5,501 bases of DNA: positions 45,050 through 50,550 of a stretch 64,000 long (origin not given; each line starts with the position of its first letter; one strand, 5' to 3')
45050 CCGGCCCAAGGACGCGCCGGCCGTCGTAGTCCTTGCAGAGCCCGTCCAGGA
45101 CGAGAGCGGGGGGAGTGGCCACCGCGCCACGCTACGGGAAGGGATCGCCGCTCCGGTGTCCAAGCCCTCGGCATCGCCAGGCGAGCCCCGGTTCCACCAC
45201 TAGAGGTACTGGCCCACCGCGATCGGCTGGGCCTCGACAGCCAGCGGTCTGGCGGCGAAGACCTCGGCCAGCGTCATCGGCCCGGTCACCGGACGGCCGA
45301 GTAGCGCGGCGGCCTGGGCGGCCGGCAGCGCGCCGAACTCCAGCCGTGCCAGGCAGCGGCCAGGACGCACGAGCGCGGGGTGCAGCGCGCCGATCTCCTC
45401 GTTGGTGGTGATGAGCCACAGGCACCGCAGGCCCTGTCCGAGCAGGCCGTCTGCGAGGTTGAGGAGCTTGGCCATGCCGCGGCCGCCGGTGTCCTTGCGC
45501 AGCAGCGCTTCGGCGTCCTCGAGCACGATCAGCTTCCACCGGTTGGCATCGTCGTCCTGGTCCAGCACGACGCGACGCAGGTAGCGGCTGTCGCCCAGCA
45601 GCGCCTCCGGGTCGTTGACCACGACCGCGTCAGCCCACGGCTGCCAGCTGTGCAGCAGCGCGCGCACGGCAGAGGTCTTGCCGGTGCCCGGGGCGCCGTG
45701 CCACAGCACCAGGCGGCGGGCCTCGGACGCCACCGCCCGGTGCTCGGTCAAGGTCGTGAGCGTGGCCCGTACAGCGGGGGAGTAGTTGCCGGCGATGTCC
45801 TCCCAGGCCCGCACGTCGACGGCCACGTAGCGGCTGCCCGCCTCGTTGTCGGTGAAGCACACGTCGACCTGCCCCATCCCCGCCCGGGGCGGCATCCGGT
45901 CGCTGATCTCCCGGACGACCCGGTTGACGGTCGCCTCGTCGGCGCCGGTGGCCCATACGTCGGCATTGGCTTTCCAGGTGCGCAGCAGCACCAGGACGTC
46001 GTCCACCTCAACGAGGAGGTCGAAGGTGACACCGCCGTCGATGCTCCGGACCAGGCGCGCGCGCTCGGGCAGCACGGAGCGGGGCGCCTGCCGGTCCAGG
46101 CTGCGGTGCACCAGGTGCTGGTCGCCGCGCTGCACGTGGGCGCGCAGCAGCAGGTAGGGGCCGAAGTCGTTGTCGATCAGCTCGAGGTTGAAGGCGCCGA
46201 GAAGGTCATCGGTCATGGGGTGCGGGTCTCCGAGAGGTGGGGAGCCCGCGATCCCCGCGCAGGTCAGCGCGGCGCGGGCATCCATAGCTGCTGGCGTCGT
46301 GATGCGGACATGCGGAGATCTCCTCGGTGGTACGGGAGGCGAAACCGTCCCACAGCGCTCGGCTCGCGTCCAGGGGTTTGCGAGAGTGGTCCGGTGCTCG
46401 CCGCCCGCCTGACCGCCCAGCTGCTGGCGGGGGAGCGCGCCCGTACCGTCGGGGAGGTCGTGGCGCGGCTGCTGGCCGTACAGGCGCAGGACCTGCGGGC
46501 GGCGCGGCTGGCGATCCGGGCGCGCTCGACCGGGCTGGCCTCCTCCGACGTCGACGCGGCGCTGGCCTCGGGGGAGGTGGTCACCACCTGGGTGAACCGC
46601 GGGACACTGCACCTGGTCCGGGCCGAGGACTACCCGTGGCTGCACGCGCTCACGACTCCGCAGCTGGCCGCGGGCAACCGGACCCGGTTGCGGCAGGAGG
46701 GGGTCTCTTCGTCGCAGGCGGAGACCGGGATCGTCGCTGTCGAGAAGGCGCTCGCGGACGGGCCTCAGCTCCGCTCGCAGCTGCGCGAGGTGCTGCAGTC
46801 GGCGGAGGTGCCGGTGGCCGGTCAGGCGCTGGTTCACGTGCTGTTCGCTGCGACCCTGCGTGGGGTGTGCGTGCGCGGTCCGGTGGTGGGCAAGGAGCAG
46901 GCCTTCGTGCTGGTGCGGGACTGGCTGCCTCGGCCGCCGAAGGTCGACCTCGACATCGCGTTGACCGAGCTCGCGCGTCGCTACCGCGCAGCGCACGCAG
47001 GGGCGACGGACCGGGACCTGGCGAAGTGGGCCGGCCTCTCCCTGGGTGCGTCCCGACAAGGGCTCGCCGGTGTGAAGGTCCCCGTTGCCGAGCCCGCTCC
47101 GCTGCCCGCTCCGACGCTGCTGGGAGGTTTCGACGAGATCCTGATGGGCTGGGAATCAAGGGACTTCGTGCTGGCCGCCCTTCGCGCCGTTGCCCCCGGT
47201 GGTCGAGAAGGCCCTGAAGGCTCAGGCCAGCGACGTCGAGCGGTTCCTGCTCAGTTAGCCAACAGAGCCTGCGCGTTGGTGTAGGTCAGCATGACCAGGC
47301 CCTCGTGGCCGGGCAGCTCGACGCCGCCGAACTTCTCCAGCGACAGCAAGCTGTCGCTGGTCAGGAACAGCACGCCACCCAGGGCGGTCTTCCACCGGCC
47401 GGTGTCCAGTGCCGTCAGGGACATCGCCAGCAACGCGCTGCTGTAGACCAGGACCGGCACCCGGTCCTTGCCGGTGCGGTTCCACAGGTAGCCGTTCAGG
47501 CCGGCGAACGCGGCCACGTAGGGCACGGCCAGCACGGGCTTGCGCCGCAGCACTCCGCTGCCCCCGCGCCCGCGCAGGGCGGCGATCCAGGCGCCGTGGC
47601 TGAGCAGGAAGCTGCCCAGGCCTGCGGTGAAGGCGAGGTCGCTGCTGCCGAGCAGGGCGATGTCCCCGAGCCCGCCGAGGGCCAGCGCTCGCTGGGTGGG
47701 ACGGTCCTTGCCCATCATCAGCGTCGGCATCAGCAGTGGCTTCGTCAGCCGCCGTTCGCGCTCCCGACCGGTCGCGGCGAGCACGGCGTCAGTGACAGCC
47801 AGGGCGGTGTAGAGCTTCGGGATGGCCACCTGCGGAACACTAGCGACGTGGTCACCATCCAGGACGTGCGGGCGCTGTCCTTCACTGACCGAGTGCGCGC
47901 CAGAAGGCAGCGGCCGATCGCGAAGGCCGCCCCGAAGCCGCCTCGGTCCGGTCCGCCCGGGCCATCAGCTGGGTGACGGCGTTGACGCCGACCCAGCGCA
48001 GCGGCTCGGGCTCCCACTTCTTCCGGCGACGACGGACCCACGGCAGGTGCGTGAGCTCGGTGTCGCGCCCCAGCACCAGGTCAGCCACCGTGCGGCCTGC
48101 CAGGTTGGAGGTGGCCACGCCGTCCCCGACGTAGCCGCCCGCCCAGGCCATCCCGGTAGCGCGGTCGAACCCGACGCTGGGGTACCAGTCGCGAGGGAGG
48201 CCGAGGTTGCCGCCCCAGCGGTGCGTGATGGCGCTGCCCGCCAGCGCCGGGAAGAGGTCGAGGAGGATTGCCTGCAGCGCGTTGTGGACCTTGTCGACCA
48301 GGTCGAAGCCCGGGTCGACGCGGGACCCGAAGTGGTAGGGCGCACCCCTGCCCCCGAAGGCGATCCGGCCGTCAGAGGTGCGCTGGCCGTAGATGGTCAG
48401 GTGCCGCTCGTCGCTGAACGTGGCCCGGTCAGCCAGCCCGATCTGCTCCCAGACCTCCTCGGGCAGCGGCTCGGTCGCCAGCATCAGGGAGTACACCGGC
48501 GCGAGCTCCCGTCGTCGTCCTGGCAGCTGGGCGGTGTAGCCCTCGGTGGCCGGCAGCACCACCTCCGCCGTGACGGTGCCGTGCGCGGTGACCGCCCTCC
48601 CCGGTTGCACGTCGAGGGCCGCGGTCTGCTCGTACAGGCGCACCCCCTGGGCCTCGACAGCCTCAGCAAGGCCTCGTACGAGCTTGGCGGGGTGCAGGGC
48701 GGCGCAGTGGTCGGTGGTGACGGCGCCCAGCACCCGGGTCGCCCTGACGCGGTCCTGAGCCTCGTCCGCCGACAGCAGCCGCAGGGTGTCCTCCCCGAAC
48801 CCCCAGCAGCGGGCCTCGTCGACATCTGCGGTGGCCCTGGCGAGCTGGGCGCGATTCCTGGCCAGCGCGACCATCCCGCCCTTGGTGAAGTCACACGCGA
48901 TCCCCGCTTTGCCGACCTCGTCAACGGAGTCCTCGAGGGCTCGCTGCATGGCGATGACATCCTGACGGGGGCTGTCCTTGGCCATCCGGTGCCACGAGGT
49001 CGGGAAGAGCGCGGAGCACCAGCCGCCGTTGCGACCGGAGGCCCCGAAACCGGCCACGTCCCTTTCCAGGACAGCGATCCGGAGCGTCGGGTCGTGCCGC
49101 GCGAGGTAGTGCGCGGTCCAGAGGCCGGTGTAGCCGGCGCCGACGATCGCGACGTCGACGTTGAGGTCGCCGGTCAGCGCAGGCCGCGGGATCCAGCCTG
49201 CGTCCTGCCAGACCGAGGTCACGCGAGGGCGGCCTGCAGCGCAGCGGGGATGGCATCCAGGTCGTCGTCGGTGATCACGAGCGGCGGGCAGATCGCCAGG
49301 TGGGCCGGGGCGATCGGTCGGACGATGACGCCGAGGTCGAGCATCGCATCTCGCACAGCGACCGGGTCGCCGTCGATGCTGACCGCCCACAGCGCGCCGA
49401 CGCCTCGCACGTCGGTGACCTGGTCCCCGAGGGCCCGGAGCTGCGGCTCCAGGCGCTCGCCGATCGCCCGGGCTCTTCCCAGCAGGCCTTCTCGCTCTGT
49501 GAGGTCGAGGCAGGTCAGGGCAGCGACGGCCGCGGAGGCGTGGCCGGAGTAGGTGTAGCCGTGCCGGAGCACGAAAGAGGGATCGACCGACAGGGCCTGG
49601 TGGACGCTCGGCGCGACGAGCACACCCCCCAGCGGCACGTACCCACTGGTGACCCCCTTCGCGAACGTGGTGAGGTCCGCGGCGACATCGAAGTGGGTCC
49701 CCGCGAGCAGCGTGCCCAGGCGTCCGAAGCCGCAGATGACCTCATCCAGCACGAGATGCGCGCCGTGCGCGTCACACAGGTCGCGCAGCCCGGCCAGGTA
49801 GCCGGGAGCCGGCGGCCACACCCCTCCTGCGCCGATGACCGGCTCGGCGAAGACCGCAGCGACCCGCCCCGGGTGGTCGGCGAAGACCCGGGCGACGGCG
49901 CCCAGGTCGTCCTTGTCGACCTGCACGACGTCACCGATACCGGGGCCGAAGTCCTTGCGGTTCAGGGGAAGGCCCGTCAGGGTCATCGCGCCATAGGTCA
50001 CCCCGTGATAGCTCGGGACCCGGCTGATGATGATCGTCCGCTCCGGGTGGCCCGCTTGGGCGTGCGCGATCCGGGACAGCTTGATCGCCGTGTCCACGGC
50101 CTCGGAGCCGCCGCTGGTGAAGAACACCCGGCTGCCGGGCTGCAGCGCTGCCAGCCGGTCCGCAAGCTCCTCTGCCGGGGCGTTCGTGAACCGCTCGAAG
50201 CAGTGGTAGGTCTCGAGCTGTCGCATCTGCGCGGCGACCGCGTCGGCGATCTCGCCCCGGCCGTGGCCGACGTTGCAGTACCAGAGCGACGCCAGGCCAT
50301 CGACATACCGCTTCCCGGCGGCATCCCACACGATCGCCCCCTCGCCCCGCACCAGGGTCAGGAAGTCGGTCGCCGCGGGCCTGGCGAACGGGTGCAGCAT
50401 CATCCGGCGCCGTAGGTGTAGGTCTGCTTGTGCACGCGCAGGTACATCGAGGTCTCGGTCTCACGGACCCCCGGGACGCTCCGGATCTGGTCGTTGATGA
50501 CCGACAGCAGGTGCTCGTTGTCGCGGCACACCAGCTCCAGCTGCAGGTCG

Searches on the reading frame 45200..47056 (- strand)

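Call 80: search_protein_families(library=pfam, proteins=[window:45200-47056:-], max_evalue=0.0001)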
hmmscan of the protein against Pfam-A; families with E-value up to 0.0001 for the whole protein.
window:45200-47056:- (618 aa): 2 families
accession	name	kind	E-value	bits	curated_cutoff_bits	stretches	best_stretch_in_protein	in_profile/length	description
PF00004.35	AAA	-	6e-12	46.6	21.2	1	450-575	1-130/131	ATPase family associated with various cellular activities (AAA)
PF19347.4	DUF5925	-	4.9e-07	29.9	27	1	304-436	36-176/178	Domain of unknown function (DUF5925)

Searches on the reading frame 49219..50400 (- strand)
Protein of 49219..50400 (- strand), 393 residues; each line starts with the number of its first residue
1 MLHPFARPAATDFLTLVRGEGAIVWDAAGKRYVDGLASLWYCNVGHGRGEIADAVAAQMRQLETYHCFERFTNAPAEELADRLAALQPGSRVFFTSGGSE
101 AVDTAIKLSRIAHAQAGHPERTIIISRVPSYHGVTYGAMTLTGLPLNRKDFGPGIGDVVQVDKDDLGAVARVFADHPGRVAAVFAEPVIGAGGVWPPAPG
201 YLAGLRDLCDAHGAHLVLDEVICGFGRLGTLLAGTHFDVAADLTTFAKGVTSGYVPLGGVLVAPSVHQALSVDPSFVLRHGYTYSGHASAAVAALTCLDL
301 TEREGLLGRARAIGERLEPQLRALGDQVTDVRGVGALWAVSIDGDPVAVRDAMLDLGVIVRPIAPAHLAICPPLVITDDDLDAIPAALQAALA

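Call 80: search_protein_families(library=pfam, proteins=[window:49219-50400:-], max_evalue=0.0001)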
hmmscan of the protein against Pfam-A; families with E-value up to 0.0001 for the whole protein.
window:49219-50400:- (393 aa): 1 family
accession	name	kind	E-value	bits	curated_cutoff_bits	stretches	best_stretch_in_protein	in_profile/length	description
PF00202.27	Aminotran_3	-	4.1e-84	283.1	30.5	1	13-392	10-403/403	Aminotransferase class-III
